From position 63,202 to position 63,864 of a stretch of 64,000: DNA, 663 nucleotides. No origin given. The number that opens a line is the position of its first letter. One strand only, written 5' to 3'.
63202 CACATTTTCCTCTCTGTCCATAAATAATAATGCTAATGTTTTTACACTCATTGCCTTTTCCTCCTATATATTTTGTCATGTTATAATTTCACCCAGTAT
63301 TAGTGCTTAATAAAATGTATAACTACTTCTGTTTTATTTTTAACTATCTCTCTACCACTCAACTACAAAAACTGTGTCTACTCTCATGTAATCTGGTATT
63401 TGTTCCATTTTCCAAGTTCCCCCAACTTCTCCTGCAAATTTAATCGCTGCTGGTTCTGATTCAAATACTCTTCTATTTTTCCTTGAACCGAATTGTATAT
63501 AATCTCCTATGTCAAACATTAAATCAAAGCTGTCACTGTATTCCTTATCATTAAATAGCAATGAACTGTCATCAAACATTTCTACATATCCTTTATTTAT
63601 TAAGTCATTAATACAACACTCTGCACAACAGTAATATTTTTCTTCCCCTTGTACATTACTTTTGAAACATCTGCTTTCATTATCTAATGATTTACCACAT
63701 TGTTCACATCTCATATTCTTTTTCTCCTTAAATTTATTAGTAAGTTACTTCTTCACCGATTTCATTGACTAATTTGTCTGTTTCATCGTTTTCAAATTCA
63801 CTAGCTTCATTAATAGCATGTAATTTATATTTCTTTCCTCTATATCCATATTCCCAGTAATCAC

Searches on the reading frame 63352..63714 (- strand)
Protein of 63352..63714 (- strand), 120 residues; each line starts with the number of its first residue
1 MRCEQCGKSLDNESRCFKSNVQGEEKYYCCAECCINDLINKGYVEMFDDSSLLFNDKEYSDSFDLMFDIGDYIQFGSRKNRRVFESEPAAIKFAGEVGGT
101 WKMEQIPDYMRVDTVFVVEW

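Call 41: find_encoding_contigs(protein=window:63352-63714:-, flank=10000, max_places=4)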
Protein window:63352-63714:- (120 aa): 12 contigs read that carry it; 4 places shown.
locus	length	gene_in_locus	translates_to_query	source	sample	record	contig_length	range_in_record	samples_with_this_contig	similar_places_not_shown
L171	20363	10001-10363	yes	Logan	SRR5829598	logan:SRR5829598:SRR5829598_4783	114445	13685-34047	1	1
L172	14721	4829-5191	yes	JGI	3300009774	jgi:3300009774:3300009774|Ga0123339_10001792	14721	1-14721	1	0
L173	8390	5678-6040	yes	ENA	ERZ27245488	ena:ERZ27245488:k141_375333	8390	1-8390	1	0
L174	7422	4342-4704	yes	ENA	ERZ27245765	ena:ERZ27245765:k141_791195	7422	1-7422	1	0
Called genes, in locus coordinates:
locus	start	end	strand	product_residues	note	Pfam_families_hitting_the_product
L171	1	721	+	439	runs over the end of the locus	PF01743:PolyA_pol, PF12627:PolyA_pol_RNAbd, PF01966:HD, PF13735:tRNA_NucTran2_2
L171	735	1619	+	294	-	-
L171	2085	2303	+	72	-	-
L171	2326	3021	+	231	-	-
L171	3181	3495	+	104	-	-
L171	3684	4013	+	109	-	-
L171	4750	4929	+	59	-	-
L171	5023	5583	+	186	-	PF13828:DUF4190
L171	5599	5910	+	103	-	-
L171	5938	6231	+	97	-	-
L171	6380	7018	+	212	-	-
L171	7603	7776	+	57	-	-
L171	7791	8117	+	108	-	-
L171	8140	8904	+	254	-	PF01464:SLT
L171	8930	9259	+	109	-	-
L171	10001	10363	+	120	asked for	-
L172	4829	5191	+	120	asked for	-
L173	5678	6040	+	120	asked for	-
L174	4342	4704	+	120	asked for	-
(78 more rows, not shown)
